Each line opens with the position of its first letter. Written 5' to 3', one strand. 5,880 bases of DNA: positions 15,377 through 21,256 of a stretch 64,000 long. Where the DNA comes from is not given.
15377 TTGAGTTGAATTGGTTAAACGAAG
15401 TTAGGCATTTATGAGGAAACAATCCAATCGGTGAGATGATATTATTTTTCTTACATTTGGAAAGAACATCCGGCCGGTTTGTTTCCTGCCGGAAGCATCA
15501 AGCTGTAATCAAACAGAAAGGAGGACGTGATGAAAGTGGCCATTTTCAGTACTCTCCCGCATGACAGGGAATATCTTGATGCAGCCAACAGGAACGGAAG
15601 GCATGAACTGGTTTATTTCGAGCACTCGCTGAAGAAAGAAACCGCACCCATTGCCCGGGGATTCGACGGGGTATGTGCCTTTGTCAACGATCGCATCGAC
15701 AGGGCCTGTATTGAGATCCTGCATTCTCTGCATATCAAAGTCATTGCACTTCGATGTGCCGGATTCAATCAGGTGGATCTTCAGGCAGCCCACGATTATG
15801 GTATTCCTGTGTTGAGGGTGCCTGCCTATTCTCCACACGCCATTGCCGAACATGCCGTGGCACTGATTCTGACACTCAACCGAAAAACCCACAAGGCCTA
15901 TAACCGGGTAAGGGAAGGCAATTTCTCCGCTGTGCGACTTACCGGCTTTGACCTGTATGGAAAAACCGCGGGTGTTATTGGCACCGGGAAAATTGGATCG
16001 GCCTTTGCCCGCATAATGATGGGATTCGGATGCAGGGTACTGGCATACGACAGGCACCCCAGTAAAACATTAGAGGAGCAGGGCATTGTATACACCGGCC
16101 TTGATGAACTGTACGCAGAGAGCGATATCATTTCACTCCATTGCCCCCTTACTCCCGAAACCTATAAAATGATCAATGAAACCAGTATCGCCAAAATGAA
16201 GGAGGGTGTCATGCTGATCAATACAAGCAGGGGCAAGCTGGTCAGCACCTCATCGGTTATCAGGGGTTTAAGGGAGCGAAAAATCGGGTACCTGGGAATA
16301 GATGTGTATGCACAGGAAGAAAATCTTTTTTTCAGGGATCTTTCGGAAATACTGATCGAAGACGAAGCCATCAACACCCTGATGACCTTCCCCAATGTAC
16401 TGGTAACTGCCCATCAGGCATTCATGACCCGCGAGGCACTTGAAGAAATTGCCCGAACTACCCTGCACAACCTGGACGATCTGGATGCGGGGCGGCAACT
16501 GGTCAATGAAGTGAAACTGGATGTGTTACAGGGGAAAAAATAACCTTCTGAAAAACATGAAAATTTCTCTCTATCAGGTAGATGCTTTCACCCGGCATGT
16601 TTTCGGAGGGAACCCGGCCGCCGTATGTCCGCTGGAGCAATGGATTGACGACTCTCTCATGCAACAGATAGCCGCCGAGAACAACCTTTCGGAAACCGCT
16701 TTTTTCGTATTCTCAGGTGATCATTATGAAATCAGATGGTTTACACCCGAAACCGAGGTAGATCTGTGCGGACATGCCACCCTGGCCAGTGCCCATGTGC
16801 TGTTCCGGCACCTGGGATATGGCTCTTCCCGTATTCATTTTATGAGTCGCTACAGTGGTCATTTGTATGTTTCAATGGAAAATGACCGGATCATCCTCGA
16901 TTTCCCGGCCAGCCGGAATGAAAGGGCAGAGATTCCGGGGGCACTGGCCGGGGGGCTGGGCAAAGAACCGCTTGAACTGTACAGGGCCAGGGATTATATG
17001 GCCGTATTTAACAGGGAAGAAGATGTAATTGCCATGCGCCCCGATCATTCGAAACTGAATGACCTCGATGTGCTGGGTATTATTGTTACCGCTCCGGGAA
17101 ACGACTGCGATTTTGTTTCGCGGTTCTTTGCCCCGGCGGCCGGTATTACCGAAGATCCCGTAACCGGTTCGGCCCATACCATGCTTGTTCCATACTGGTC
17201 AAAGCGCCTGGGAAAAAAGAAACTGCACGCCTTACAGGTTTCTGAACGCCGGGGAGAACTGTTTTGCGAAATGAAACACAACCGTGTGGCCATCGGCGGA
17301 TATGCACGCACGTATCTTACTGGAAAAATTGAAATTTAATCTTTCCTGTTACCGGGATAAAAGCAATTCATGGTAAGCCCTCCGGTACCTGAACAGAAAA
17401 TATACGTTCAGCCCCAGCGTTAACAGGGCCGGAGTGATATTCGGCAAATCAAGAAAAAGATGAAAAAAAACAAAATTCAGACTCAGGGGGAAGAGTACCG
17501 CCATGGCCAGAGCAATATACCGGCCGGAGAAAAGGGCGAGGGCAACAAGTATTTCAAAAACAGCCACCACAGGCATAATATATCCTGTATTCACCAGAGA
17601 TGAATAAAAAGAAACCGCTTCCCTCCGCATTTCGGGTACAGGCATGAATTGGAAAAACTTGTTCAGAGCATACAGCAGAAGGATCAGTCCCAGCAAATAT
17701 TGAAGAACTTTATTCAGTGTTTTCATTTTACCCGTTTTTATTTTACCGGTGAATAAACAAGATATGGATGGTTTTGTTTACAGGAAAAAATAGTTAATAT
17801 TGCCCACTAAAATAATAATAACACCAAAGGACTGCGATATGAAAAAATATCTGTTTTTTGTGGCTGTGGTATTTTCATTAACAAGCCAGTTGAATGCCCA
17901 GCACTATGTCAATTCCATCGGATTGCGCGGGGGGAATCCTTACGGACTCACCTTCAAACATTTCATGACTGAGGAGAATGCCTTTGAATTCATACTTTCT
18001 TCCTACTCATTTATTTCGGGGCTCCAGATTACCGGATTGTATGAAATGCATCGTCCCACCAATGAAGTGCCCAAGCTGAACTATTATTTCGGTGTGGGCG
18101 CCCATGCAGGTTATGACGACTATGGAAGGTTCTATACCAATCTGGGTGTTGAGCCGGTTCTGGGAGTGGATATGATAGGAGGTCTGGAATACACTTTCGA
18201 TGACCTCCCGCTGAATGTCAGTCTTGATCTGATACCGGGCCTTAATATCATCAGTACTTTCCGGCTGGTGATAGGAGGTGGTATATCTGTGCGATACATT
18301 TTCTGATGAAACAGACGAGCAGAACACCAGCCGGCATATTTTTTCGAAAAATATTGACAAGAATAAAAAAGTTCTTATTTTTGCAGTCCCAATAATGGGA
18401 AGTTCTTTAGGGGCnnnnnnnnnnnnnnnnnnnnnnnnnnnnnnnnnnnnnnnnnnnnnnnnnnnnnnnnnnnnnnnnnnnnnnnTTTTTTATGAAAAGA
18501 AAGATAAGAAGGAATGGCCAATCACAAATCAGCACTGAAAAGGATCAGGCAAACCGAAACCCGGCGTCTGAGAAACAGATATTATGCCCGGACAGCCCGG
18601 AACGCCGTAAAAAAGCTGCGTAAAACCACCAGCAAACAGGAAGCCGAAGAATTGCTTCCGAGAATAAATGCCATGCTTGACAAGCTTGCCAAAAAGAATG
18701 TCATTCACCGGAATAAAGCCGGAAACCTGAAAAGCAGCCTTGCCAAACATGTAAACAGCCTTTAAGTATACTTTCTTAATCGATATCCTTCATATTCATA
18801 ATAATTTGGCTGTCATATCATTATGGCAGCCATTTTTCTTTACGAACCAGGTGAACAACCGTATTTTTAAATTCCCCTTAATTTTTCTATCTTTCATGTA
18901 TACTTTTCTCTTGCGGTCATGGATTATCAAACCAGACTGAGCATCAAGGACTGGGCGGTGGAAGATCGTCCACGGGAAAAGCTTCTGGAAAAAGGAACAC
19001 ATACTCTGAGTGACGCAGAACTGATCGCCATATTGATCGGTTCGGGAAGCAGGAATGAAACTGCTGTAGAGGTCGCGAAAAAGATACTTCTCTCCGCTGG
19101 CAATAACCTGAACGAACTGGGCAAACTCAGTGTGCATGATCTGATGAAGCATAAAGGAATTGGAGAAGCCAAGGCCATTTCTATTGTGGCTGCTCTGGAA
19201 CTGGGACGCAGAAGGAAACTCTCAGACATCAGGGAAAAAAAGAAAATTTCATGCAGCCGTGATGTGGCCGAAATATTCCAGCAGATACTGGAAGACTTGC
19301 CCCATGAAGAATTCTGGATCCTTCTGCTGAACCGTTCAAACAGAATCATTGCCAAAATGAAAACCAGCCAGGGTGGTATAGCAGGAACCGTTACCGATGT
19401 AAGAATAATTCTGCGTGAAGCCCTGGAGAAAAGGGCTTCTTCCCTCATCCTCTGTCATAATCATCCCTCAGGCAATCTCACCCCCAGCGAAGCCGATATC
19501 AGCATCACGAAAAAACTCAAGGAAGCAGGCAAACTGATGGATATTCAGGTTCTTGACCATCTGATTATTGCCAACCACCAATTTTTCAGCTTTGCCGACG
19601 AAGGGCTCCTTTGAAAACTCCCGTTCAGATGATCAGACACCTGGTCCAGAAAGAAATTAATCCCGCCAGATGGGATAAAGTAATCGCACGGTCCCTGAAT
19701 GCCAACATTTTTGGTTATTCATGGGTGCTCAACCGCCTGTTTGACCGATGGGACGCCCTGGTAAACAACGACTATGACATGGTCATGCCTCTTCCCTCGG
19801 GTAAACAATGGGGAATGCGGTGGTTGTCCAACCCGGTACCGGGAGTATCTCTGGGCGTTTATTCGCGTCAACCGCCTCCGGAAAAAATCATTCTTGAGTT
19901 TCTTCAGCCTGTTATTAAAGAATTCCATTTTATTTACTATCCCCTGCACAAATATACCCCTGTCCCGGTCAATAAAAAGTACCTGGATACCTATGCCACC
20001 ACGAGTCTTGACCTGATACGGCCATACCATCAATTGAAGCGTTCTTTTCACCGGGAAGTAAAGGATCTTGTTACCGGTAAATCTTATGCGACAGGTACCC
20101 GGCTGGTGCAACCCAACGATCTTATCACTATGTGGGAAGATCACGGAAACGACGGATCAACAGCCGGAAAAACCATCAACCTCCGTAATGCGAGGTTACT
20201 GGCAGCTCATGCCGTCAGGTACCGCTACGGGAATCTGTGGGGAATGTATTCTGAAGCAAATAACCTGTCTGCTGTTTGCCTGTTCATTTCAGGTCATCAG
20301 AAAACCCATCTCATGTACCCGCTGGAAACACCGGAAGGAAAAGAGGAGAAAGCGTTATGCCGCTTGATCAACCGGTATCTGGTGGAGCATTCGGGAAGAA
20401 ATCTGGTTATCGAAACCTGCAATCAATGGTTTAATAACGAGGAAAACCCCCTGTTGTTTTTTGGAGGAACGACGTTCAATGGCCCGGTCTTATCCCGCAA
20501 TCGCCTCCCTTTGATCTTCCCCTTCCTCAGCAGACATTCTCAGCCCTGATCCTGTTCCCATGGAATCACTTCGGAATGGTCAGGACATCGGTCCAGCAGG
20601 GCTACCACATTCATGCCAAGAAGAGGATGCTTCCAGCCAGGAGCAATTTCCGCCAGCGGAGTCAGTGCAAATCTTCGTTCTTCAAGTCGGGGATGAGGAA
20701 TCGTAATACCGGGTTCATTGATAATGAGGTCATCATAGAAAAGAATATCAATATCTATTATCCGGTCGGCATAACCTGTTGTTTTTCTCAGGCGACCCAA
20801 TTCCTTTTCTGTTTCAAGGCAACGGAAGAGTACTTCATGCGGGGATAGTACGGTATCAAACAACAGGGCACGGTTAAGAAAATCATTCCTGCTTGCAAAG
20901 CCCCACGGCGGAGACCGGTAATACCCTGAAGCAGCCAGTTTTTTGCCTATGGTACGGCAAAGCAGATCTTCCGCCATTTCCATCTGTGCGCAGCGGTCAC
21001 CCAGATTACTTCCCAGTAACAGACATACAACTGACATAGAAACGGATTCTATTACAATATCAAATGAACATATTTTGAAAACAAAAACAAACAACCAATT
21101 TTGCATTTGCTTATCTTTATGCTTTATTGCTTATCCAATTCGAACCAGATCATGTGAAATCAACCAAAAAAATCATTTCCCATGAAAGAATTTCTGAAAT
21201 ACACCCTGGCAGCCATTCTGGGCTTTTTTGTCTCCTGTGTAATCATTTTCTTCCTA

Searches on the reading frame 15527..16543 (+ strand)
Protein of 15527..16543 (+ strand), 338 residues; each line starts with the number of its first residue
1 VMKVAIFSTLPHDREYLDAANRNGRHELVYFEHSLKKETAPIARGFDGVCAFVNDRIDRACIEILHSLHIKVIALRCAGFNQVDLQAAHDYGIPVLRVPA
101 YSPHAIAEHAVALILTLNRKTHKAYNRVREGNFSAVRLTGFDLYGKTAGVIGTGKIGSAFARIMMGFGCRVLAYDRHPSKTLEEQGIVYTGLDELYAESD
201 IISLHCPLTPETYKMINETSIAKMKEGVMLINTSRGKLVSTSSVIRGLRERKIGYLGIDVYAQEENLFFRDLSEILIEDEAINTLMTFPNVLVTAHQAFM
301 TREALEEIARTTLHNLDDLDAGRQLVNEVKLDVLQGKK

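Call 71: search_protein_families(library=pfam, proteins=[window:15527-16543:+], max_evalue=0.0001)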
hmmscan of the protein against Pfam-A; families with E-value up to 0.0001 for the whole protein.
window:15527-16543:+ (338 aa): 3 families
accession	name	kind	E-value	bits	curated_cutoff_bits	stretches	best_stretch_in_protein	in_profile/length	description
PF02826.25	2-Hacid_dh_C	-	1.4e-53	181.3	25.1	1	111-298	1-178/178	D-isomer specific 2-hydroxyacid dehydrogenase, NAD binding domain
PF00389.36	2-Hacid_dh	-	2.6e-30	105.3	24.6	1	4-329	1-133/134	D-isomer specific 2-hydroxyacid dehydrogenase, catalytic domain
PF03446.21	NAD_binding_2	-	9.3e-09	35.9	21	1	149-260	3-119/161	NAD binding domain of 6-phosphogluconate dehydrogenase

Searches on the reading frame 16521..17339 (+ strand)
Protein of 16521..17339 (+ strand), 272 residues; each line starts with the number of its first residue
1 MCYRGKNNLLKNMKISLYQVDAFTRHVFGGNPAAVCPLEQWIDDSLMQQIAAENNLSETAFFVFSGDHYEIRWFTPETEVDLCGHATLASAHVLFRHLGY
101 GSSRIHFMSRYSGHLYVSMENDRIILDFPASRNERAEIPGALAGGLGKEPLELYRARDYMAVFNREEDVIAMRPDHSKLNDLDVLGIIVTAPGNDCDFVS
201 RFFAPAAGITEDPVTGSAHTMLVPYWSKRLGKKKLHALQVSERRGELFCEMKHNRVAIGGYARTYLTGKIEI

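Call 71: search_protein_families(library=pfam, proteins=[window:16521-17339:+], max_evalue=0.0001)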
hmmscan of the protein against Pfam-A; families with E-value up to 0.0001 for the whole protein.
window:16521-17339:+ (272 aa): 1 family
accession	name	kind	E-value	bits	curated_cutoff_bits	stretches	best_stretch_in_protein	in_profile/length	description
PF02567.21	PhzC-PhzF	-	2e-54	185.4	27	1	20-266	1-279/281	Phenazine biosynthesis-like protein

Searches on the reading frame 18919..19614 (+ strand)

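Call 71: search_protein_families(library=pfam, proteins=[window:18919-19614:+], max_evalue=0.0001)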
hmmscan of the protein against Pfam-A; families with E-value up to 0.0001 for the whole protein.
window:18919-19614:+ (231 aa): 2 families
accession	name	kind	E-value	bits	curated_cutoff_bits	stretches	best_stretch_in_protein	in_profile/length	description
PF04002.20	RadC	-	1e-44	151.8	22.1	1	110-230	1-121/121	RadC-like JAB domain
PF20582.4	UPF0758_N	-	8.2e-31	106.3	27.1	1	9-87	1-77/77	UPF0758 N-terminal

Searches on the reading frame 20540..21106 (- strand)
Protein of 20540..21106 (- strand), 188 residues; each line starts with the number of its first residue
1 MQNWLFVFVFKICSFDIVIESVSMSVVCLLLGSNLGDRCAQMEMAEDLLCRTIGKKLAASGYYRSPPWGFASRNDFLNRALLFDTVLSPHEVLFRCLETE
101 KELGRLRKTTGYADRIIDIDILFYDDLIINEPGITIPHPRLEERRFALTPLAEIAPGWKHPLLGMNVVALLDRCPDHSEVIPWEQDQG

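Call 71: search_protein_families(library=pfam, proteins=[window:20540-21106:-], max_evalue=0.0001)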
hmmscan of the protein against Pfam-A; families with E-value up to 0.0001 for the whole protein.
window:20540-21106:- (188 aa): 1 family
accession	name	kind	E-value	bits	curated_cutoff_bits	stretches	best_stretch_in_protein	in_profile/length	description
PF01288.25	HPPK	-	5.3e-32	111.1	25.7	1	29-156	2-116/116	7,8-dihydro-6-hydroxymethylpterin-pyrophosphokinase (HPPK)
